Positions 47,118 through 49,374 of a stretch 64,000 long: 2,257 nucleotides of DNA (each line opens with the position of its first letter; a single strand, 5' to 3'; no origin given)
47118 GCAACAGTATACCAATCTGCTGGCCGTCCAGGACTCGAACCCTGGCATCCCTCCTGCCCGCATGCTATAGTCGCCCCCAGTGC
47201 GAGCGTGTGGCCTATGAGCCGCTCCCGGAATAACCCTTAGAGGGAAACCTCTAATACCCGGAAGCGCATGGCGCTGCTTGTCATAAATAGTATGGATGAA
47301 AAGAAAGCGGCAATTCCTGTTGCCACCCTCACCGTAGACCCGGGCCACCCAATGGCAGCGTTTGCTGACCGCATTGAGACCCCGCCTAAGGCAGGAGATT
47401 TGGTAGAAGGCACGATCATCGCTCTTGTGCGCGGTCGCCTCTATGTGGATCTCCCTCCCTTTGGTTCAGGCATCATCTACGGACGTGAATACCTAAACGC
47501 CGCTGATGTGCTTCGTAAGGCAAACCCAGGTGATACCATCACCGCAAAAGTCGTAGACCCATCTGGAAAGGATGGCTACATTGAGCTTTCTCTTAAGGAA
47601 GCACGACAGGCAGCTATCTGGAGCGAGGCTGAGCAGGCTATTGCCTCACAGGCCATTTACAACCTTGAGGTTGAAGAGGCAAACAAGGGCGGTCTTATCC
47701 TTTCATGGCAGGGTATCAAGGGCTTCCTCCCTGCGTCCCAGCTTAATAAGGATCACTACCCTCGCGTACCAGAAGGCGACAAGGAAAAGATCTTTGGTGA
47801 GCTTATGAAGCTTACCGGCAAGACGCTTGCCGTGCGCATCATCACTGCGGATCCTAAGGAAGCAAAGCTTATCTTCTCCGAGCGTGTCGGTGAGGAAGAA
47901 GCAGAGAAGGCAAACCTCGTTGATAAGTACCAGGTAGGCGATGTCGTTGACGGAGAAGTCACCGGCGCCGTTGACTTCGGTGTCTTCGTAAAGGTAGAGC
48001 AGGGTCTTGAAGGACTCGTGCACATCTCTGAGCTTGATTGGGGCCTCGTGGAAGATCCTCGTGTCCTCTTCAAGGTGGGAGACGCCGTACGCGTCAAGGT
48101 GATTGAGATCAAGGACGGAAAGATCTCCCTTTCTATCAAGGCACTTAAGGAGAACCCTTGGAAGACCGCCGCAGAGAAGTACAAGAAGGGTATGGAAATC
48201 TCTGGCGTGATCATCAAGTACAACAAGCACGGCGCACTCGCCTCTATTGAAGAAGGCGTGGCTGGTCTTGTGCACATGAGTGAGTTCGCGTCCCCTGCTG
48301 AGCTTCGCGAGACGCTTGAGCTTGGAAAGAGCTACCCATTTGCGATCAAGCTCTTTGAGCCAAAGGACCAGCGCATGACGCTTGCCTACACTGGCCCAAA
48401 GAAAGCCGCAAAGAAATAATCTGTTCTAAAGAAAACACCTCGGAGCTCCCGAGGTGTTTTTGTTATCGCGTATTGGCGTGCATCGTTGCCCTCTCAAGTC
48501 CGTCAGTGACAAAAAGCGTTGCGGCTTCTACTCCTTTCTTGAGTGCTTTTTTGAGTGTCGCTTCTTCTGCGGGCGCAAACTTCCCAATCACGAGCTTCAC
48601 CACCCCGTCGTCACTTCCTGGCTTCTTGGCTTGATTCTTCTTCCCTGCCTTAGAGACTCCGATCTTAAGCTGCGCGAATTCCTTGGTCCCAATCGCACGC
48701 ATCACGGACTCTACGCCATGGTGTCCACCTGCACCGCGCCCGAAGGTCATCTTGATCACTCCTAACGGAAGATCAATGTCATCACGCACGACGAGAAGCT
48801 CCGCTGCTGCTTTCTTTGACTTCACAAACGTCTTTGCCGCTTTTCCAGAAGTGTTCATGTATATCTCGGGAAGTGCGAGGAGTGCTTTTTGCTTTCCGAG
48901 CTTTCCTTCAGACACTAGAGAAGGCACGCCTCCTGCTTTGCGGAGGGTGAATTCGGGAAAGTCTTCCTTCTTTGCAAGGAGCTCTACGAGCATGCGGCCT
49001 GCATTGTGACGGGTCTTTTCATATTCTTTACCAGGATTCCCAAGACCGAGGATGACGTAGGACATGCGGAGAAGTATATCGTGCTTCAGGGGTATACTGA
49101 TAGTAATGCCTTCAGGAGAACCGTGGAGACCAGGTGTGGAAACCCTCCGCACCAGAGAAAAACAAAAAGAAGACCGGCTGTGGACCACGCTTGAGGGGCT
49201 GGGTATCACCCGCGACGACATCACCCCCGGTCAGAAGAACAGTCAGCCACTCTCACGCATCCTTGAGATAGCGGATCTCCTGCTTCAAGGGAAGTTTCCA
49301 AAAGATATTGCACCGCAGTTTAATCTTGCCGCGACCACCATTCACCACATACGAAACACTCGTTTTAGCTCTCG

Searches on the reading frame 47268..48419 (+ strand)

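Call 19: search_protein_families(library=pfam, proteins=[window:47268-48419:+], max_evalue=0.001)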
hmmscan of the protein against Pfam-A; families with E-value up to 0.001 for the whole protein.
window:47268-48419:+ (383 aa): 2 families
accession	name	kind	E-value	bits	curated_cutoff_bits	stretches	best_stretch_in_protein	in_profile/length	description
PF00575.29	S1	-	1e-37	128.8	22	2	220-291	1-74/74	S1 RNA binding domain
PF23459.1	S1_RRP5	-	7.3e-09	36.5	27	0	305-340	1-36/72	RRP5 S1 domain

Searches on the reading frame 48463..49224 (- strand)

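Call 19: search_protein_families(library=pfam, proteins=[window:48463-49224:-], max_evalue=0.001)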
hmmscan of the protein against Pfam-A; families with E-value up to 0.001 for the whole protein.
window:48463-49224:- (253 aa): 1 family
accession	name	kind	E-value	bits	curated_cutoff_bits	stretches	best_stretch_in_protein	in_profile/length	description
PF01195.25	Pept_tRNA_hydro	-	1.4e-45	155.9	27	1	57-249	1-181/183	Peptidyl-tRNA hydrolase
